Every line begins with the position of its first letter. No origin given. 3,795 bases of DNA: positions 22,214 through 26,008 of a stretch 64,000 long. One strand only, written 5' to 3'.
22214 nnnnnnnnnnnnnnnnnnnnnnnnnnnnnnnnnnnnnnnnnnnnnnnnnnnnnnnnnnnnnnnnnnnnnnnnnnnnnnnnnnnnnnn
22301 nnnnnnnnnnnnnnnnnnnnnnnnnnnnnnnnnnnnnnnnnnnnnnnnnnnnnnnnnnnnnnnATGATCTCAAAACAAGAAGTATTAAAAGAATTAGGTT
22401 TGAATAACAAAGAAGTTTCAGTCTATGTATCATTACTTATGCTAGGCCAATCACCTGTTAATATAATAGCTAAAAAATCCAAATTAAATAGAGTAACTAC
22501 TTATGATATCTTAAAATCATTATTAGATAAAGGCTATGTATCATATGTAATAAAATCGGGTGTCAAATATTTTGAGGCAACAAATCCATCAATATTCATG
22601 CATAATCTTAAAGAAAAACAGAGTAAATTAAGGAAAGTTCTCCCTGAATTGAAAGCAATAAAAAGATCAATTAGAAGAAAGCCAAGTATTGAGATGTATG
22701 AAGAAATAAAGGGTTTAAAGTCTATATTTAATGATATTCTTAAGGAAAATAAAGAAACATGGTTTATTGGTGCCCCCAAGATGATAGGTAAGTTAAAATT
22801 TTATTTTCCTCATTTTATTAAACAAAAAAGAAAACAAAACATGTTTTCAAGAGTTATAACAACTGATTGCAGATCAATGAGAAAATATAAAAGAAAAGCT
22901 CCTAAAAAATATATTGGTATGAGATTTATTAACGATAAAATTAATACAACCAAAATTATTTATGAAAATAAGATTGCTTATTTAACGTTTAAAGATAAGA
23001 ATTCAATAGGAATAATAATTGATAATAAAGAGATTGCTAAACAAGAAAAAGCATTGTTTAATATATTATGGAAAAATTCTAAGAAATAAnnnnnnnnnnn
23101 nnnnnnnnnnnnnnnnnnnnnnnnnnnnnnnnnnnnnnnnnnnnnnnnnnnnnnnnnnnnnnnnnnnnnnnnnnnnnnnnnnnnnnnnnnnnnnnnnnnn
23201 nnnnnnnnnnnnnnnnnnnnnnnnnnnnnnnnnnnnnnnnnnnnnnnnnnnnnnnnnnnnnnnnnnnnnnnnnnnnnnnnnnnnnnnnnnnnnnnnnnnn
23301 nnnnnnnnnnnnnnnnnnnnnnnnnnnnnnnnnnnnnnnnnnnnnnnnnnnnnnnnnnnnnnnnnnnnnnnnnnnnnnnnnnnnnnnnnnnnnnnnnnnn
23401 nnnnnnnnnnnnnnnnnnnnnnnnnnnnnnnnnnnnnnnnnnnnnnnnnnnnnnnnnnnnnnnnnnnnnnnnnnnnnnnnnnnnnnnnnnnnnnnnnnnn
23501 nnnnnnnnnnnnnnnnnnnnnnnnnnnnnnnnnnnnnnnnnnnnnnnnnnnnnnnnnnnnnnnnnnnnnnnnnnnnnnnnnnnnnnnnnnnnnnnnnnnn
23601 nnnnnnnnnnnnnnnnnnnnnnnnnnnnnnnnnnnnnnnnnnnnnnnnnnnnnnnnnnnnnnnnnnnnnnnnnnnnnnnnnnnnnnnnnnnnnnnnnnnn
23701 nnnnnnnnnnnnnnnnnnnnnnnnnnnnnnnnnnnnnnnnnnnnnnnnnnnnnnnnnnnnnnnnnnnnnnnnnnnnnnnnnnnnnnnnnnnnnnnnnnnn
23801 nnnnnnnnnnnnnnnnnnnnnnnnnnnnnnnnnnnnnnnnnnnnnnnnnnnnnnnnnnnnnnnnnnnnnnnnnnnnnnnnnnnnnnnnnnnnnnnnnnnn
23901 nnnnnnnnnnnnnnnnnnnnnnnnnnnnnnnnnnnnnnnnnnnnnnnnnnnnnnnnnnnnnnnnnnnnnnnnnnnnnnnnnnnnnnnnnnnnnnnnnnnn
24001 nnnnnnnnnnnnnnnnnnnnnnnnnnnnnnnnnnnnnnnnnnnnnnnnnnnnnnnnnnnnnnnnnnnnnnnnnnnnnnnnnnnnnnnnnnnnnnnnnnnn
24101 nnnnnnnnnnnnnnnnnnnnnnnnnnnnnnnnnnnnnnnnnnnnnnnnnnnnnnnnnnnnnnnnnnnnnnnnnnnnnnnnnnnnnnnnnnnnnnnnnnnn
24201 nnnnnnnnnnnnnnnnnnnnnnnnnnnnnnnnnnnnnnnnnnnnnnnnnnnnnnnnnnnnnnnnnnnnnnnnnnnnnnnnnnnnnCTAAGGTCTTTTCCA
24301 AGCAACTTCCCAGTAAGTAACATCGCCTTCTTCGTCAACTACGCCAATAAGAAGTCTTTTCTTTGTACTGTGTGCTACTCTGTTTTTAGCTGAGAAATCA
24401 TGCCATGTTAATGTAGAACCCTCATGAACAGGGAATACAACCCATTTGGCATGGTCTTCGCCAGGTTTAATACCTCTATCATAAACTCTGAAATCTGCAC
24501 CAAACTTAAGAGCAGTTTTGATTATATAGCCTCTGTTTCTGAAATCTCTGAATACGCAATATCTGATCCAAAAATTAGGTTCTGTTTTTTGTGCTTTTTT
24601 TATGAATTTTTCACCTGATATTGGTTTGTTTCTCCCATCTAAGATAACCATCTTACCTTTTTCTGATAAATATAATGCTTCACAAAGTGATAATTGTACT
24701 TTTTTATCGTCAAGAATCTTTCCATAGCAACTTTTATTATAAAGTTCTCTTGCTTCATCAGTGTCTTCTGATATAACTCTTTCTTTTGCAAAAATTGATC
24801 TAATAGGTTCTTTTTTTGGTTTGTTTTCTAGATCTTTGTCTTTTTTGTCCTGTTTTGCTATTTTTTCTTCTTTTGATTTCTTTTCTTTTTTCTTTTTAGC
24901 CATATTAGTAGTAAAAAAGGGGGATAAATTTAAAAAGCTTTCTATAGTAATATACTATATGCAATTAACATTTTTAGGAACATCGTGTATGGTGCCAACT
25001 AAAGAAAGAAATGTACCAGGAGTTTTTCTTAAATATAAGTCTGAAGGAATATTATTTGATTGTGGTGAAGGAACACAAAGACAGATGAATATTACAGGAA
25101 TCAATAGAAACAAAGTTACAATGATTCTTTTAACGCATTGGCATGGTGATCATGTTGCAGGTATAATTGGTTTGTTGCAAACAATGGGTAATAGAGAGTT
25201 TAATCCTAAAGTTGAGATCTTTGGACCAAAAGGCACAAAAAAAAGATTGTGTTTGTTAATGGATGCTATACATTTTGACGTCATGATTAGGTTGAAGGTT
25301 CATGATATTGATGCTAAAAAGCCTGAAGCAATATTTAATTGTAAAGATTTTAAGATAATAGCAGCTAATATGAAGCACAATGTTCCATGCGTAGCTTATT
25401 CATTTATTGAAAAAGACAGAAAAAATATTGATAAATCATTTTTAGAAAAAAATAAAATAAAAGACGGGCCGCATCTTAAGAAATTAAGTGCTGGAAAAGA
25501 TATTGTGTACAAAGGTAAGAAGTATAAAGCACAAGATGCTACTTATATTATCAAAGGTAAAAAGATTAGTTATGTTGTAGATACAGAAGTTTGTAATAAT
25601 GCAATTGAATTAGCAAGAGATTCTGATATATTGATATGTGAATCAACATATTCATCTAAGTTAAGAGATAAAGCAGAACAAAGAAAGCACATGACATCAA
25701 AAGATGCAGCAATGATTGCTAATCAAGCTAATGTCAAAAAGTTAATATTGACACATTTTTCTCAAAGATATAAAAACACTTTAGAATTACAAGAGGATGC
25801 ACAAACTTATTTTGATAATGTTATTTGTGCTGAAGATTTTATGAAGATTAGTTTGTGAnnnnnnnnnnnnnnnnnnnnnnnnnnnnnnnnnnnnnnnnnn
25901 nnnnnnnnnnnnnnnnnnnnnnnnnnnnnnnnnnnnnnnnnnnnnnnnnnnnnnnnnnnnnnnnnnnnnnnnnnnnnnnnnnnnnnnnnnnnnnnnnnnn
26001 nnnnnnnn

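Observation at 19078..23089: Candidate RiPP-type operon: 40-aa two-Cys peptide, radical SAM/SPASM enzyme, methyltransferase and MFS exporter, with a divergent TrmB regulator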

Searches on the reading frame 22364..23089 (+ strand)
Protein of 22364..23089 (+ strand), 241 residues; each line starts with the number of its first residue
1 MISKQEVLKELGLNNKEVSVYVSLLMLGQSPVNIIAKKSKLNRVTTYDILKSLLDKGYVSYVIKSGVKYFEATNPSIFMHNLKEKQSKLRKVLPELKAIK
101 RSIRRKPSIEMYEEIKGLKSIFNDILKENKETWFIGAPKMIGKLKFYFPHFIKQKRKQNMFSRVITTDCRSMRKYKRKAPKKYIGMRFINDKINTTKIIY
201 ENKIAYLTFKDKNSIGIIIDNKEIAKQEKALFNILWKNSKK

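Call 3: search_protein_families(library=pfam, proteins=[window:22364-23089:+], max_evalue=0.01)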
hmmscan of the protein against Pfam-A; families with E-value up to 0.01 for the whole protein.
window:22364-23089:+ (241 aa): 1 family
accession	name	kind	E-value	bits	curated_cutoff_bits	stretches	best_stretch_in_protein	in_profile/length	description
PF01978.25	TrmB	-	4.9e-14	52.4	25.6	1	8-75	1-67/68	Sugar-specific transcriptional regulator TrmB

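Call 4: search_protein_families(library=ncbifam, proteins=[window:22364-23089:+], max_evalue=0.01)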
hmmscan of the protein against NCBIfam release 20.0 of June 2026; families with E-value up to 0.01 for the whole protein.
window:22364-23089:+ (241 aa): 6 families
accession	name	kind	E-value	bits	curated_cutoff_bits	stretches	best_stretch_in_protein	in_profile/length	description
NF047390.1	TransRegTrmBL1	equivalog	4.3e-09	35.8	650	1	6-117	8-115/341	HTH-type sugar sensing transcriptional regulator TrmBL1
NF040851.1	tran_reg_TrmB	equivalog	6.6e-09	35.4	600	1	6-138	9-140/338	HTH-type sugar-sensing transcriptional regulator TrmB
NF041141.1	tran_reg_TrmBL2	equivalog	0.0015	18.1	530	1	10-98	13-101/264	HTH-type transcriptional regulator TrmBL2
NF047392.1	TransRegTrmBHalo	equivalog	0.007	15.4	500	0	6-80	11-84/349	HTH-type sugar sensing transcriptional regulator TrmB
NF040939.2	trans_reg_lrs14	equivalog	0.0083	16.1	90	0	11-62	17-69/103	Lrs14 family HTH-type transcriptional regulator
NF009488.0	PRK12850.1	subfamily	0.0087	14.6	475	0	53-117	193-256/544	chaperonin GroEL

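Call 45: search_solved_structures(query=window:22364-23089:+, max_evalue=1)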
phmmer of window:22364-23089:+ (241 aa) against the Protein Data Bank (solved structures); distinct sequences matched with E-value up to 1: 11.
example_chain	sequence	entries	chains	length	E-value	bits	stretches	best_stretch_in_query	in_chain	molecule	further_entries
3qph_A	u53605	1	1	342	2.5e-06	30.7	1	7-115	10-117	TrmB, a global transcription regulator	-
5bpd_A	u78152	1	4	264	0.046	16.7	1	10-102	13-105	TrmBL2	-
5bqt_A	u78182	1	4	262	0.047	16.7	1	10-102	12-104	Putative HTH-type transcriptional regulator TrmBL2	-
5box_A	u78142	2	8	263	0.047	16.7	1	10-102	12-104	Putative HTH-type transcriptional regulator TrmBL2 | TrmBL2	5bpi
1sfx_A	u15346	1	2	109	0.27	14.2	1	7-79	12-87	Conserved hypothetical protein AF2008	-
1srv_A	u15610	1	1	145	0.54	13.3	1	54-121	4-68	PROTEIN (GROEL (HSP60 CLASS))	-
9rwr_A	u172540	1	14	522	0.59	13.1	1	17-117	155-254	Ancestral Fibrobacteres-Chlorobi-Bacteroidetes Group Chaperonin (AFCB)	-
5h7d_E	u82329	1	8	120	0.84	12.6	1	9-57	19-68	Zpa963,Calmodulin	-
5gvj_A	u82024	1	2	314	0.94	12.5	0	92-132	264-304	Enoyl-[acyl-carrier-protein] reductase [FMN]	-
5gvh_A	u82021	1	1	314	0.95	12.4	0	90-132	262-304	Enoyl-[acyl-carrier-protein] reductase [FMN]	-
4v4o_A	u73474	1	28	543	0.98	12.4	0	39-118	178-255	cpn60(GroEL)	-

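Call 63: search_protein_families(library=padloc, proteins=[window:22364-23089:+], max_evalue=0.001)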
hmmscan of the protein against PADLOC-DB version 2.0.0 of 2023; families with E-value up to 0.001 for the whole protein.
window:22364-23089:+ (241 aa): 1 family
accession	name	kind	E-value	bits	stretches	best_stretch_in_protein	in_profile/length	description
PDLC01268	CasR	-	0.00014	19.9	1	10-66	120-173/179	"CAS-I,CAS-II,CAS-III,CAS-IV,CAS-V,CAS-VI; associated_signaling"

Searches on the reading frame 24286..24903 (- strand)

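Call 80: search_protein_families(library=pfam, proteins=[window:24286-24903:-], max_evalue=0.0001)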
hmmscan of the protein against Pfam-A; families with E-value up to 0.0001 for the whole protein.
window:24286-24903:- (205 aa): 2 families
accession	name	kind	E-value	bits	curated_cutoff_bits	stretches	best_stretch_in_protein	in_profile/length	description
PF01974.23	tRNA_int_endo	-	1.2e-29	102.7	27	1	111-197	1-85/85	tRNA intron endonuclease, catalytic C-terminal domain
PF02778.19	tRNA_int_endo_N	-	1.6e-16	60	21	1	38-100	5-66/67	tRNA intron endonuclease, N-terminal domain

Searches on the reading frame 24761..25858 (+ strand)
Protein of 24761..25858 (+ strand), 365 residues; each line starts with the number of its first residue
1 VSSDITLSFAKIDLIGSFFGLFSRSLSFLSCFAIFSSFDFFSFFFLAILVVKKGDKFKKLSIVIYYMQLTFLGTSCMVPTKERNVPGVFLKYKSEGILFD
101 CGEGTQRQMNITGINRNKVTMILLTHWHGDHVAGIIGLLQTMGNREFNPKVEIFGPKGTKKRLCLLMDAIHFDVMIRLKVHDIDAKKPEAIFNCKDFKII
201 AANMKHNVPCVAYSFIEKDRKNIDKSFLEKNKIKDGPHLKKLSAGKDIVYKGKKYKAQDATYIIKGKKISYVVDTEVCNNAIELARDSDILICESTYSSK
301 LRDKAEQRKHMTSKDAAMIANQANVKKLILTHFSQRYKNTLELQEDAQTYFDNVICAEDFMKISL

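Call 80: search_protein_families(library=pfam, proteins=[window:24761-25858:+], max_evalue=0.0001)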
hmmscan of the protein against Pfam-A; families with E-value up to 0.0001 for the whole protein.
window:24761-25858:+ (365 aa): 3 families
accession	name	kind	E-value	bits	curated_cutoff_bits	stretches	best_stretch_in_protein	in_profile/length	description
PF12706.13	Lactamase_B_2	-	3e-18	66.6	27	2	97-209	3-124/200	Beta-lactamase superfamily domain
PF00753.33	Lactamase_B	-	7.8e-10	39.5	22.7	1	89-156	10-81/196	Metallo-beta-lactamase superfamily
PF13691.12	Lactamase_B_4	-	2.8e-07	30.5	27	1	77-134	4-63/63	tRNase Z endonuclease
